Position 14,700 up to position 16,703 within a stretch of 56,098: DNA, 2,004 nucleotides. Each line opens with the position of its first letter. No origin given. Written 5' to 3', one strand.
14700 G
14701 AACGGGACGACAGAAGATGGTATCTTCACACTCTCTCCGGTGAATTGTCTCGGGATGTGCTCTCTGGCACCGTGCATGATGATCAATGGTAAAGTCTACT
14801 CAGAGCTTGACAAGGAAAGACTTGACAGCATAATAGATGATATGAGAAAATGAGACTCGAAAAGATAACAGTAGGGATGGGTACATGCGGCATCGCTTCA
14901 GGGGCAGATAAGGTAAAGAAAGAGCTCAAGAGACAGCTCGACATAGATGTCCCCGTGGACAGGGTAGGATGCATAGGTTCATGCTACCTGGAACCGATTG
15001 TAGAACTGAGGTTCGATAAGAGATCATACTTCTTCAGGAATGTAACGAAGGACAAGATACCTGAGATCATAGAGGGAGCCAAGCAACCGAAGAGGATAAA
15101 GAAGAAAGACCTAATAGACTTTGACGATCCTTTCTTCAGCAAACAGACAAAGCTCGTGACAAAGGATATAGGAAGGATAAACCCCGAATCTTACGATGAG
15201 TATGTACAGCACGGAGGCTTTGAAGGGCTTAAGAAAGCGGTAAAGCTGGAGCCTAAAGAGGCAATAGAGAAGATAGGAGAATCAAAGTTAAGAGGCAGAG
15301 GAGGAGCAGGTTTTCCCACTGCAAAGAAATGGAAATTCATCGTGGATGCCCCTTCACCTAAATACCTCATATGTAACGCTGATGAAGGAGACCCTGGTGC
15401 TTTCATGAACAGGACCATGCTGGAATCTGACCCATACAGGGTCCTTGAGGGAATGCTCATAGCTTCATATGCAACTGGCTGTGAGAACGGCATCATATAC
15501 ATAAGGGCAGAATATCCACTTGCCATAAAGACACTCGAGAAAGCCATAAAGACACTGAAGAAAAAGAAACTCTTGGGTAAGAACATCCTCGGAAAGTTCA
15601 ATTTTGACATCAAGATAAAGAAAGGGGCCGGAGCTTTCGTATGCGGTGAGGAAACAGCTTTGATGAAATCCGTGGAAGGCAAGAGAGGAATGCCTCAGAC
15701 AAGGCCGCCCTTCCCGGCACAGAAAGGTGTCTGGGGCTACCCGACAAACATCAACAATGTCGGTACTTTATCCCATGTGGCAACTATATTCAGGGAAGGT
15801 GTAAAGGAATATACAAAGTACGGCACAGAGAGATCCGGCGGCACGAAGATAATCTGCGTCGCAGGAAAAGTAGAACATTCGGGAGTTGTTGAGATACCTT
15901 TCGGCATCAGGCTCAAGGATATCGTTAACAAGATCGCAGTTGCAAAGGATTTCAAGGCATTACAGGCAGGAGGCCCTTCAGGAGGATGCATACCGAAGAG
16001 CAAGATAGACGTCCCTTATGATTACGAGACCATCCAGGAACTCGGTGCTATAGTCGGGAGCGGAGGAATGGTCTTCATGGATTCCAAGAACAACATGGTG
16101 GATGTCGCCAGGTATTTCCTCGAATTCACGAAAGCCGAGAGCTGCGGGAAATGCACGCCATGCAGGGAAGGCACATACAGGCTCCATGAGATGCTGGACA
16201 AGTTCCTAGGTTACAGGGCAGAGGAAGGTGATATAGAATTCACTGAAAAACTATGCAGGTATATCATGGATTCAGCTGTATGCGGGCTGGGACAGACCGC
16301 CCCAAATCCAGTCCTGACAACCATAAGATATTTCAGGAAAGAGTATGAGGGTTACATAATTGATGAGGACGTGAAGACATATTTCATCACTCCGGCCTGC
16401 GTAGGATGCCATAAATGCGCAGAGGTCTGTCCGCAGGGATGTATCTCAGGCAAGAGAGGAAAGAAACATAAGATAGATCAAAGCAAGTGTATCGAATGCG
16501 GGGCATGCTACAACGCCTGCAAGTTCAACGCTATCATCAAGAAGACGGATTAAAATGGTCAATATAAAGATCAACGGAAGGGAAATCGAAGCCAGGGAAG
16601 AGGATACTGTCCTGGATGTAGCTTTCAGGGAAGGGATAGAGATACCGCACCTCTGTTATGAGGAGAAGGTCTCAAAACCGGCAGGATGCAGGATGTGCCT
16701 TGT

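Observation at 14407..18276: Complete NuoE/NuoF-coupled [FeFe]-hydrogenase operon (hydCBA) inside an unmistakably archaeal chromosome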

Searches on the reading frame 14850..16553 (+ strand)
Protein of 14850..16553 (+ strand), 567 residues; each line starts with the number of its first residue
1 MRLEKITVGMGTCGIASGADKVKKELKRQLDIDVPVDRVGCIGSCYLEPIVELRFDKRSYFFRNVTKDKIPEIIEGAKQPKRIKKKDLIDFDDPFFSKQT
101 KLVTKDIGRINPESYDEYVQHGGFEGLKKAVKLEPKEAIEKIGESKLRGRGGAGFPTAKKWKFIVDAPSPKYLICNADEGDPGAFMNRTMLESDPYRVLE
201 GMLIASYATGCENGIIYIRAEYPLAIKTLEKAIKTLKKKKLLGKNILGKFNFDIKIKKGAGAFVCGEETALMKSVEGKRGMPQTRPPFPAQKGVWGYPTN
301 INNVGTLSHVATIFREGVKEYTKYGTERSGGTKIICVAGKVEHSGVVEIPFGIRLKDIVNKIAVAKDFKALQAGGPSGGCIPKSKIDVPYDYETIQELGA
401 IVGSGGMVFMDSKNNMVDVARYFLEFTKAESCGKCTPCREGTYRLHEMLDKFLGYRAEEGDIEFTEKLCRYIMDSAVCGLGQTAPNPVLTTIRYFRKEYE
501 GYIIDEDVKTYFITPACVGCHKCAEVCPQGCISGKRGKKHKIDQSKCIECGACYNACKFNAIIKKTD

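Call 3: search_protein_families(library=pfam, proteins=[window:14850-16553:+])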
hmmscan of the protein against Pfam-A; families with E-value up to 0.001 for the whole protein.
window:14850-16553:+ (567 aa): 11 families
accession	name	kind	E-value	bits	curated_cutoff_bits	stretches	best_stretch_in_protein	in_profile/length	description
PF01512.22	Complex1_51K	-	5.5e-47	159.9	31.2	1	143-311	2-149/150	Nuo51 FMN-binding domain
PF10589.14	NADH_4Fe-4S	-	2.6e-31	107.8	23.5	1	418-500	1-83/85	NADH-ubiquinone oxidoreductase-F iron-sulfur binding region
PF00037.32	Fer4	-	4.1e-11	42.6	21.1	2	541-562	2-23/24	4Fe-4S binding domain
PF12797.12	Fer4_2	-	2.6e-08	33.7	24.5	1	540-558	3-21/22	4Fe-4S binding domain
PF13187.11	Fer4_9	-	2.8e-07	30.9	27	1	516-562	1-52/52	4Fe-4S dicluster domain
PF14697.11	Fer4_21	-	4.2e-07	30.4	35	1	508-532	32-57/59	4Fe-4S dicluster domain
PF12838.12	Fer4_7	-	4.9e-07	30.5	27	1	517-561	2-52/52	4Fe-4S dicluster domain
PF13237.11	Fer4_10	-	2.3e-06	27.9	25.5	1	513-557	5-52/53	4Fe-4S dicluster domain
PF12837.12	Fer4_6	-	3.7e-05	23.9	25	1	541-562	3-24/24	4Fe-4S binding domain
PF13183.11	Fer4_8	-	0.00021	22.2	27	0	545-559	3-17/68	4Fe-4S dicluster domain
PF01257.25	2Fe-2S_thioredx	-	0.00097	19.4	24.8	0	5-76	67-143/145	Thioredoxin-like [2Fe-2S] ferredoxin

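Call 4: search_protein_families(library=ncbifam, proteins=[window:14850-16553:+])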
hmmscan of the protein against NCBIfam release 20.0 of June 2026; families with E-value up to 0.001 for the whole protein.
window:14850-16553:+ (567 aa): 46 families (the best 25 are shown)
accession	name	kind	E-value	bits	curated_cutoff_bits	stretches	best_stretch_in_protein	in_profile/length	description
TIGR01959.1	nuoF_fam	equivalog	1.1e-127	425.8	558.65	1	106-503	5-410/410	NADH-quinone oxidoreductase subunit NuoF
NF010120.0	PRK13596.1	equivalog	3.8e-104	348.6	389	1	112-506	17-420/433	NADH-quinone oxidoreductase subunit NuoF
NF008436.0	PRK11278.1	equivalog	3.3e-95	319.6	749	1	112-510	24-433/448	NADH-quinone oxidoreductase subunit NuoF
TIGR04481.1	PR_assoc_PrdC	equivalog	7.1e-15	54.7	490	1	129-379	66-286/425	proline reductase-associated electron transfer protein PrdC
NF003454.1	PRK05035.1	equivalog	9.2e-14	50.8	345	1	111-380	102-336/556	electron transport complex subunit RsxC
NF058577.1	FdxA_fam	equivalog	1.8e-11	44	65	1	510-561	2-52/52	4Fe-4S ferredoxin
TIGR04105.1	FeFe_hydrog_B1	subfamily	3.2e-11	42.6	450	1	508-565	104-162/462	monomeric [FeFe] hydrogenase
TIGR01945.1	rnfC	subfamily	1.2e-10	40.6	245.95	1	110-237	99-222/435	RnfABCDGE type electron transport complex subunit C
NF043039.1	HgcAB_like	equivalog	1.3e-10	41.4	285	1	512-562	297-349/350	HgcAB-like fusion protein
NF040864.1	HgcB_ferredoxin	equivalog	1.4e-10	40.8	99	1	513-563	12-62/93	mercury methylation ferredoxin HgcB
NF038196.1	ferrodoxin_EFR1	subfamily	5.5e-09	36.4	75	1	506-562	175-229/242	EFR1 family ferrodoxin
TIGR02700.1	flavo_MJ0208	hypoth_equivalog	4.7e-08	32.6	251.35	1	498-564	131-196/234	dihydromethanopterin reductase (acceptor)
NF040770.1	hetero_SS_HdrA2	exception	9.5e-08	30.6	1100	1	501-565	563-626/777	CoB-CoM heterodisulfide reductase HdrA2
NF045874.1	Vhu_polyferre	exception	1.3e-07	30.7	600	1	512-563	125-175/381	F420-non-reducing hydrogenase associated-polyferredoxin VhuB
TIGR01944.1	rnfB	subfamily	8.7e-07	28.7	68.7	1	512-563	110-161/190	RnfABCDGE type electron transport complex subunit B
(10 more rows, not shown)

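Call 24: search_solved_structures(query=window:14850-16550:+, show_alignments=2, max_evalue=1e-30)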
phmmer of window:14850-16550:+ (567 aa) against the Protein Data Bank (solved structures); distinct sequences matched with E-value up to 1e-30: 61 (the best 60 are shown).
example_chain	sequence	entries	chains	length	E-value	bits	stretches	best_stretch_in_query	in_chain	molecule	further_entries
9bov_B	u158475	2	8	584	4.8e-190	636.1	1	5-562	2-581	NADH dehydrogenase (Quinone)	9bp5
9n5u_B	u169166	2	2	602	6.9e-189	632.3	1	3-562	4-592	NfnB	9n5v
8oh5_B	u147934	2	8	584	3.3e-176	590.4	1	5-562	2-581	NAD-reducing hydrogenase subunit HoxF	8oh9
7t2r_B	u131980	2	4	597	2.5e-165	554.5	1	10-564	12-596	NiFe hydrogenase subunit B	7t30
7p5h_B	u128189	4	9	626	8.6e-164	549.4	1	30-562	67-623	Fe-hydrogenase, subunit beta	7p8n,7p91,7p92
7q4v_B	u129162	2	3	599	6.7e-159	533.3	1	10-564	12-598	Iron hydrogenase HydB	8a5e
8a6t_B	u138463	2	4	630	3.5e-157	527.6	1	33-564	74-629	Electron bifurcating hydrogenase subunit HydB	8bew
7q4w_B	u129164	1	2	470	3.4e-148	497.9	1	115-564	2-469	Iron hydrogenase HydB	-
9mqx_B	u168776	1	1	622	3.6e-144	484.7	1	10-563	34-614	NADH:ubiquinone oxidoreductase, NADH-binding (51 kD) subunit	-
6vw7_B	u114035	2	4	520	4.4e-113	382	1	8-499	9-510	NAD-dependent formate dehydrogenase beta subunit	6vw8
9wxb_C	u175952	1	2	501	2e-107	363.3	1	8-499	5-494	Formate dehydrogenase beta subunit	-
6q9c_B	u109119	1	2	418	6.2e-104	351.8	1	109-502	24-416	NADH-quinone oxidoreductase subunit F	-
9fe7_B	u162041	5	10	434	6.6e-104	351.7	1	109-502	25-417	NADH-quinone oxidoreductase subunit F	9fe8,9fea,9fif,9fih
7q5y_C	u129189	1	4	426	6.8e-104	351.7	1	109-502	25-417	NADH-quinone oxidoreductase subunit F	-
6hl2_B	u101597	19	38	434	6.9e-104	351.6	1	109-502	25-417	NADH-quinone oxidoreductase subunit F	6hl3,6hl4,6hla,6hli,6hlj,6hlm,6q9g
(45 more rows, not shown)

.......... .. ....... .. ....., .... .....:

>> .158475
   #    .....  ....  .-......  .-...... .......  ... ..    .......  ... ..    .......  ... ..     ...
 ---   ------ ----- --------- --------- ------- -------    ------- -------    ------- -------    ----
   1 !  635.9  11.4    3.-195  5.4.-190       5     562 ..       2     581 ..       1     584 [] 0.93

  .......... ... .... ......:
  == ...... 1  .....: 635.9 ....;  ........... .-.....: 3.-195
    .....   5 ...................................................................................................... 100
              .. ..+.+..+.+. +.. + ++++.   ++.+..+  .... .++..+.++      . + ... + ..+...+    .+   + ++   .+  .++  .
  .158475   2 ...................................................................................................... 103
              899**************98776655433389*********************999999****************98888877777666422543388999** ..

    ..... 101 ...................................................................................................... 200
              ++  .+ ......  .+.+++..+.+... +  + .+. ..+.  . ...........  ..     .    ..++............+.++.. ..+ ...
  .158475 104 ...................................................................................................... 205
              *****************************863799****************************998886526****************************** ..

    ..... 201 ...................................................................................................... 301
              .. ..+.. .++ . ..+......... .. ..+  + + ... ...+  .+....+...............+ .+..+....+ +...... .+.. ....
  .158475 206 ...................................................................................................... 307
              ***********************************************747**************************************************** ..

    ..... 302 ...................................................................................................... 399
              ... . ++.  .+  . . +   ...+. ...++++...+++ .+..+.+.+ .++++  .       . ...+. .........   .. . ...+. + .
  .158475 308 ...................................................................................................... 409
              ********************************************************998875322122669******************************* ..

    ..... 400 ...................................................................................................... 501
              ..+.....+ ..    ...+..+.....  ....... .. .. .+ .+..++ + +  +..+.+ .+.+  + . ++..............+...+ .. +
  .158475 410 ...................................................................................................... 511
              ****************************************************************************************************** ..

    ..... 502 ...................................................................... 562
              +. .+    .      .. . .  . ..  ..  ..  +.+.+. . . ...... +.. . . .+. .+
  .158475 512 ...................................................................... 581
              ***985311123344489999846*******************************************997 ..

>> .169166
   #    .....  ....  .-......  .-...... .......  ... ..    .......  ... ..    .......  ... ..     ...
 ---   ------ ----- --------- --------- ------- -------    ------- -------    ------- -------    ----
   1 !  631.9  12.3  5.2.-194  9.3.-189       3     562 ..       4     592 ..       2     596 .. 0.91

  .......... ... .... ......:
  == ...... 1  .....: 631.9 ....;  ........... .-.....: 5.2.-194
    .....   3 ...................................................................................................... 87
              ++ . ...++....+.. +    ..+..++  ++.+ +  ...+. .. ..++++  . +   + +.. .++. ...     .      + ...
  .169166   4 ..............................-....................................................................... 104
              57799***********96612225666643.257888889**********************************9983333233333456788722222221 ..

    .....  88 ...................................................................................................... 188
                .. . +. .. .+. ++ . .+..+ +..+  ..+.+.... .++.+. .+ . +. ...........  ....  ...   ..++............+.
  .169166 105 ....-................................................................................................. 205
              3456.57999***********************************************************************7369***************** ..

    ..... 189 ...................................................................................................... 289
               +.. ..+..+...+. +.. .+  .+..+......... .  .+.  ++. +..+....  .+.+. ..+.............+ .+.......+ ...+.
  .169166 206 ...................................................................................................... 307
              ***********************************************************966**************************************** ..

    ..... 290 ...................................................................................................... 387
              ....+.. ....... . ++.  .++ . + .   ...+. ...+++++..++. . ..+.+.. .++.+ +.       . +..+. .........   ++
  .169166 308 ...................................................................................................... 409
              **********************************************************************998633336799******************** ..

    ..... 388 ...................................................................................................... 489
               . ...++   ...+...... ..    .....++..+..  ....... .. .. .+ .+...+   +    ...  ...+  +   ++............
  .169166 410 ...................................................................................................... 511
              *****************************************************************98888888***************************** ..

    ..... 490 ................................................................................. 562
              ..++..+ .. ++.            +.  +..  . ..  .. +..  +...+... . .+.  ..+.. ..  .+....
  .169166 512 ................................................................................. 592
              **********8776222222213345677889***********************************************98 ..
